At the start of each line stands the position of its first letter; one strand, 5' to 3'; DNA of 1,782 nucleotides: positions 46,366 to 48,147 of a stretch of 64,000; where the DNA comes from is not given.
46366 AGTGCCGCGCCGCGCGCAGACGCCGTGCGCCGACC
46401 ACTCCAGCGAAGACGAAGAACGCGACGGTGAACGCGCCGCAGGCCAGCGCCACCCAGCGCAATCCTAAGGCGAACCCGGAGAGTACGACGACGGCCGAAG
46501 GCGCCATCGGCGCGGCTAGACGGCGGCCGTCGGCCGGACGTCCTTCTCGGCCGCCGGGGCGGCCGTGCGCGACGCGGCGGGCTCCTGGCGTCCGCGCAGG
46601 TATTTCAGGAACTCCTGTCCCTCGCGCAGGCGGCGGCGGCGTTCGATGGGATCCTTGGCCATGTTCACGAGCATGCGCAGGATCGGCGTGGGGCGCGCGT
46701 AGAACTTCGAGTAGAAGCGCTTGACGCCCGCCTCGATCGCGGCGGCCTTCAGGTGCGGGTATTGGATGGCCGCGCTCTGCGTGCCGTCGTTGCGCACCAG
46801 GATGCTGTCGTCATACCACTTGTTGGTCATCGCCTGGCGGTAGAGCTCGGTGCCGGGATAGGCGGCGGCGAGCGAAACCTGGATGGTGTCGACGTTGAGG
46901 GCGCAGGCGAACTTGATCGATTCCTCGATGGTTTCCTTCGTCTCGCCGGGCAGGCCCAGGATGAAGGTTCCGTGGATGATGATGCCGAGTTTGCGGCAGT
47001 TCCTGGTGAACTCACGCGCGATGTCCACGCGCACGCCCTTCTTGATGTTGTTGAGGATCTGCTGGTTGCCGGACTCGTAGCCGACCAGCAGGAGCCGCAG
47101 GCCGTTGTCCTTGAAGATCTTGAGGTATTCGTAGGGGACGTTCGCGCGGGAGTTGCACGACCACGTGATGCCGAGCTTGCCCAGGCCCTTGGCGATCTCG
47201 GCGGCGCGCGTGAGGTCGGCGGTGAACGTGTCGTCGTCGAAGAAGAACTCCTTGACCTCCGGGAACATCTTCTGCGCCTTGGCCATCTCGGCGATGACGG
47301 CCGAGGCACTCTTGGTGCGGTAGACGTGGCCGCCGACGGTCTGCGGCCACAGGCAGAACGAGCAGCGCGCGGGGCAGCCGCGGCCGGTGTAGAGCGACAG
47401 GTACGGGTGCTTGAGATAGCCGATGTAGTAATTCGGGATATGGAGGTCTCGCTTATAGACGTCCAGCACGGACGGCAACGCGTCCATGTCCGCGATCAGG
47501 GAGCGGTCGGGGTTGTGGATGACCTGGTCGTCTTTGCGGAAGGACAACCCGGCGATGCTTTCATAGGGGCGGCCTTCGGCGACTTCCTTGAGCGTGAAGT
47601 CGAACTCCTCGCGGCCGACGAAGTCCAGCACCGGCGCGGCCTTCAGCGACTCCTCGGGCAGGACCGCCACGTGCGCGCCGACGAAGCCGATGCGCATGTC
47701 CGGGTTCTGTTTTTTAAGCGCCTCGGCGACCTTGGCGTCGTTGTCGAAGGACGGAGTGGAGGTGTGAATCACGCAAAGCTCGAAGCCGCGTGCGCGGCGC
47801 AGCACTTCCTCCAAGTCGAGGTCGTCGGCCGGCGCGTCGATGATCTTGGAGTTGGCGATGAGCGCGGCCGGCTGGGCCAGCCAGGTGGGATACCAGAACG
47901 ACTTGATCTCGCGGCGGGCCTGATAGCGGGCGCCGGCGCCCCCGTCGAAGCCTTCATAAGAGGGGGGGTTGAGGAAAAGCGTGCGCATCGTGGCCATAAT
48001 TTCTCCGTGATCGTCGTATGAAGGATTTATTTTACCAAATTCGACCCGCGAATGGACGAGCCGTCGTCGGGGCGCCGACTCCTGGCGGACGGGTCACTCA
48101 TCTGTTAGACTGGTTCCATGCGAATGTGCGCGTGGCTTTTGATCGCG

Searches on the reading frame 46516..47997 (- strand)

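Call 24: search_protein_families(library=ncbifam, proteins=[window:46516-47997:-], max_evalue=0.01)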
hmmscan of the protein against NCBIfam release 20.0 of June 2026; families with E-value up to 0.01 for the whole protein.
window:46516-47997:- (493 aa): 34 families (the best 25 are shown)
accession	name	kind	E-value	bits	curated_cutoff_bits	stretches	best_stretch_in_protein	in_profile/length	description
TIGR03471.1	HpnJ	equivalog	3.9e-230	764.6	577.6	1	4-471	1-471/472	hopanoid biosynthesis associated radical SAM protein HpnJ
NF038361.1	rSAM_Sden_1168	equivalog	2.6e-37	128.6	575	1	84-432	154-515/560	Sden_1168 family B12-binding radical SAM P-methyltransferase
TIGR02026.1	BchE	equivalog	1.1e-34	120.2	481.35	1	30-467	15-459/497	magnesium-protoporphyrin IX monomethyl ester anaerobic oxidative cyclase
NF050148.1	rSAM_ApyD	equivalog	3.2e-32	111.7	750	1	83-397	86-401/645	RiPP biosynthesis radical SAM protein ApyD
TIGR04014.1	B12_SAM_MJ_0865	equivalog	3.9e-26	91.8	360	1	87-412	54-380/434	methyl-coenzyme M reductase glutamine C-methyltransferase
TIGR04479.1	bcpD_PhpK_rSAM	subfamily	5.7e-26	91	600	1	198-372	240-414/504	PhpK family radical SAM P-methyltransferase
TIGR04072.2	rSAM_ladder_B12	equivalog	6.3e-23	81.1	360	1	189-394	172-377/443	lipid biosynthesis B12-binding/radical SAM protein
TIGR03975.1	rSAM_ocin_1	subfamily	4.2e-21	75.1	281.85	1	90-362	147-425/606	RiPP maturation radical SAM C-methyltransferase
NF033070.1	rSAM_AprD4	equivalog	1.2e-19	70.5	500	1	201-397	198-398/456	AprD4 family radical SAM diol-dehydratase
NF033712.0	B12_rSAM_KedN5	subfamily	1.6e-19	69.6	700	1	87-357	78-360/624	KedN5 family methylcobalamin-dependent radical SAM C-methyltransferase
TIGR04367.1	HpnR_B12_rSAM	equivalog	3.1e-18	65.6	650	1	90-388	80-372/490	hopanoid C-3 methylase HpnR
TIGR04385.1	B12_rSAM_cofa1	equivalog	3.2e-15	56.3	450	1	94-364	93-361/438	B12 lower ligand biosynthesis radical SAM protein BzaD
TIGR04013.1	B12_SAM_MJ_1487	hypoth_equivalog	2.2e-14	53.1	251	2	301-388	267-356/382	TIGR04013 family B12-binding domain/radical SAM domain-containing protein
NF045585.1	rSAM_slr0320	equivalog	6e-11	41.5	775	1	189-367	226-409/511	photosystem II high light acclimation radical SAM protein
TIGR04190.1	B12_SAM_Ta0216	equivalog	7e-10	38.1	500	1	89-367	98-394/554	TIGR04190 family B12-binding domain/radical SAM domain protein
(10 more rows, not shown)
